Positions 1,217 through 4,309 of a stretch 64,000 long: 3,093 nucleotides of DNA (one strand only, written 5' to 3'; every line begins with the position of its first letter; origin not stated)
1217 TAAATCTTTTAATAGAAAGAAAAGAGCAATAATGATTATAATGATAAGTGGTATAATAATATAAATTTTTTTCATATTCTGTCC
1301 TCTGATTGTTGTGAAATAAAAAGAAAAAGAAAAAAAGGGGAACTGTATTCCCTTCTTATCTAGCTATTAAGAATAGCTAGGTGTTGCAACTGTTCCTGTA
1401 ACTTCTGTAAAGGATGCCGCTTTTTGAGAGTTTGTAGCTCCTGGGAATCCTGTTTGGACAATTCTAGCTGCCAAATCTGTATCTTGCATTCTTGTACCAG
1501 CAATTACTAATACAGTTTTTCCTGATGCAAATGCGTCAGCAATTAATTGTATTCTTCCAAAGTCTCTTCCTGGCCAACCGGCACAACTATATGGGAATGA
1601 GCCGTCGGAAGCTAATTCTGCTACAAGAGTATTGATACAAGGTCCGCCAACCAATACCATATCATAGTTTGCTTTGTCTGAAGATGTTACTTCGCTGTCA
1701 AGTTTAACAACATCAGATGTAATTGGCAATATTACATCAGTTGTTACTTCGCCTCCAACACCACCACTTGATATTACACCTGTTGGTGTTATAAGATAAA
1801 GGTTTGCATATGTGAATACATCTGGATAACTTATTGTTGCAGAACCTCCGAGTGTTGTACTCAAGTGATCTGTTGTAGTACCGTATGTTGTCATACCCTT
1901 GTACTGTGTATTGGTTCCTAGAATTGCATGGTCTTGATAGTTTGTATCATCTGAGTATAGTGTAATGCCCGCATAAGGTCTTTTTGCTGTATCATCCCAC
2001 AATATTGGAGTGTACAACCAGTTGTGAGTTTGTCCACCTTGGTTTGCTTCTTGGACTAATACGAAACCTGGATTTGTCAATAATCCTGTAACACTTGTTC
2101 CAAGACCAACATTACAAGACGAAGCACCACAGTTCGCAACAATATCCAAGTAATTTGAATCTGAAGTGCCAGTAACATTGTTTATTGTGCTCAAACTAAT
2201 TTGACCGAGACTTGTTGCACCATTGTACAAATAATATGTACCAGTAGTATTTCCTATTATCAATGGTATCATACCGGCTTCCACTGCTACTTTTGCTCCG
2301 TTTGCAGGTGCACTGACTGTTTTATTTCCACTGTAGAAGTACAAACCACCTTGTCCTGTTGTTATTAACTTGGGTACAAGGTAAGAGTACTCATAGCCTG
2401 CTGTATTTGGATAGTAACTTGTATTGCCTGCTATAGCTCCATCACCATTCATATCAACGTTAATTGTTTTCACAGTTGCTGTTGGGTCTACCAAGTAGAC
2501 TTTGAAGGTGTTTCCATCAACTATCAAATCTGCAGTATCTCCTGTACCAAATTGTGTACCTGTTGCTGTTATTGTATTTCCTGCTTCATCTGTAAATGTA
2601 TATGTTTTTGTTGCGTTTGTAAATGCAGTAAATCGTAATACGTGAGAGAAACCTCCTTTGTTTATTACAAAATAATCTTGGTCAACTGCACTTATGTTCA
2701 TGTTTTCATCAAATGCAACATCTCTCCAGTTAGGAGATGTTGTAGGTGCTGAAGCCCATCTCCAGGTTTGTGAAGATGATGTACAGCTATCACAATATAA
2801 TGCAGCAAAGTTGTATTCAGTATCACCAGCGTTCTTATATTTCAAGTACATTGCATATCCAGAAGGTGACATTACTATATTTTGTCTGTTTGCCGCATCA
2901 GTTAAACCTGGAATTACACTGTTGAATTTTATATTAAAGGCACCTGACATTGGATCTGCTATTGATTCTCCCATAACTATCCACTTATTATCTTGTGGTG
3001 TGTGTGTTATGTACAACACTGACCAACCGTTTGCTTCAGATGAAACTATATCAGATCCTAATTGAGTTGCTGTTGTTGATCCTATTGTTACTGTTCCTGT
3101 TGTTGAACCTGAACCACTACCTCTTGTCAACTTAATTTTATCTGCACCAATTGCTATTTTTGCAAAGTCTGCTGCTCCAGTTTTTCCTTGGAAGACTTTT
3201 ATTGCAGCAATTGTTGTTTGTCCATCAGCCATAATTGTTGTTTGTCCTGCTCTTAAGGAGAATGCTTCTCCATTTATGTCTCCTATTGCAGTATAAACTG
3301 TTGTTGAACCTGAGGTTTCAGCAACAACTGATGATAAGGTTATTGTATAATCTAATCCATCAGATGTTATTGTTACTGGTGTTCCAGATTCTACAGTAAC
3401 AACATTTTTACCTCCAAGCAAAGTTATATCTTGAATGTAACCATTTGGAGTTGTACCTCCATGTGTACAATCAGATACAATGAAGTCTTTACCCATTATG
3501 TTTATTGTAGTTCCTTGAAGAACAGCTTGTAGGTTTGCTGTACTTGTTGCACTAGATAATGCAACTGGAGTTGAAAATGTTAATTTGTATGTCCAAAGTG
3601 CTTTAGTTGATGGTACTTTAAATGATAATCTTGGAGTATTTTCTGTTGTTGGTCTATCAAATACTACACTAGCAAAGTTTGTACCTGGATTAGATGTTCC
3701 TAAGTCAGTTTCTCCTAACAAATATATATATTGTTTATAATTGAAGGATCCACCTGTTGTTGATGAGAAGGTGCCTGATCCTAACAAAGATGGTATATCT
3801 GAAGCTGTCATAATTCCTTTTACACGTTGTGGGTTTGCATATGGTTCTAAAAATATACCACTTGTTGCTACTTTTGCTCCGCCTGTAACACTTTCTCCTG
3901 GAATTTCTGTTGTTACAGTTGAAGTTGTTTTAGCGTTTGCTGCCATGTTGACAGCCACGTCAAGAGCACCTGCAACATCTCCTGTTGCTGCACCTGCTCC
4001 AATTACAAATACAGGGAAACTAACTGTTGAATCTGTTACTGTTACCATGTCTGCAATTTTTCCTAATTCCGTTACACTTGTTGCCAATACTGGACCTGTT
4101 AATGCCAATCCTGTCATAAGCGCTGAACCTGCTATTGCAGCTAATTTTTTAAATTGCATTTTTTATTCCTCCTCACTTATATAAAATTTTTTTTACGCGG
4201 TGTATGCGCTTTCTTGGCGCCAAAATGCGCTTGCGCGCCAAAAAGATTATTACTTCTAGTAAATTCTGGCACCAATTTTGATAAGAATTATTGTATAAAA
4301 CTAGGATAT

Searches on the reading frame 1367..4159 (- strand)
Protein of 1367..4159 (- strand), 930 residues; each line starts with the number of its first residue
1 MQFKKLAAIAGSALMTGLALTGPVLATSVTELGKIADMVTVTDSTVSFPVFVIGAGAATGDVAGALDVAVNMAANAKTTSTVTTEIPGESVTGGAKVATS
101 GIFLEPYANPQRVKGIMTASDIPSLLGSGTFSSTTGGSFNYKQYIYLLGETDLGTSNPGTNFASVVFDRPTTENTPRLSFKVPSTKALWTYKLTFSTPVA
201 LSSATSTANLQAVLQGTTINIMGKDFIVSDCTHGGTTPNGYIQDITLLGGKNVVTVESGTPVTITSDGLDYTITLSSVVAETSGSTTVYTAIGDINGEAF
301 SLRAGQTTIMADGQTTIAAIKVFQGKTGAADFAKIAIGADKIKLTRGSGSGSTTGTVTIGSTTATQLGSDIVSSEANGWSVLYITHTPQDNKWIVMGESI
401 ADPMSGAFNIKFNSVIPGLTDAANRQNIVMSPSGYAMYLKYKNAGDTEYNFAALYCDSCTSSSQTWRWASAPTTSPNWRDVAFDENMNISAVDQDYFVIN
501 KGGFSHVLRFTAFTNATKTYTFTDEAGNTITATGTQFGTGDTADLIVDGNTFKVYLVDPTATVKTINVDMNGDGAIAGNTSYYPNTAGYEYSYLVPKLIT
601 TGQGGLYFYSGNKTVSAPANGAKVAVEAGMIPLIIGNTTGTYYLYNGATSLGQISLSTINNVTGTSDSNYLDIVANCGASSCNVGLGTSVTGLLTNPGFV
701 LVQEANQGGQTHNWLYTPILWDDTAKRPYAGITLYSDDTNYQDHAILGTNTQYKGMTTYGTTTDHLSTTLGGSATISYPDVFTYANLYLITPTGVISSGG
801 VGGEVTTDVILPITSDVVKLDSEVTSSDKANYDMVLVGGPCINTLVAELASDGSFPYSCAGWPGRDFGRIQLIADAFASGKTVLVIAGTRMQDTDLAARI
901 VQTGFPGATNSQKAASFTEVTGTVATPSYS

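Call 47: search_protein_families(library=pfam, proteins=[window:1367-4159:-], max_evalue=0.01)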
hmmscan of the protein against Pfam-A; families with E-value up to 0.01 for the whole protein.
window:1367-4159:- (930 aa): 1 family
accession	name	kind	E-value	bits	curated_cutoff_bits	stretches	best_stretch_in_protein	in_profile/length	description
PF05124.17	S_layer_C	-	2.1e-17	63.8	23.9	1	51-899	19-171/177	S-layer like family, outer domain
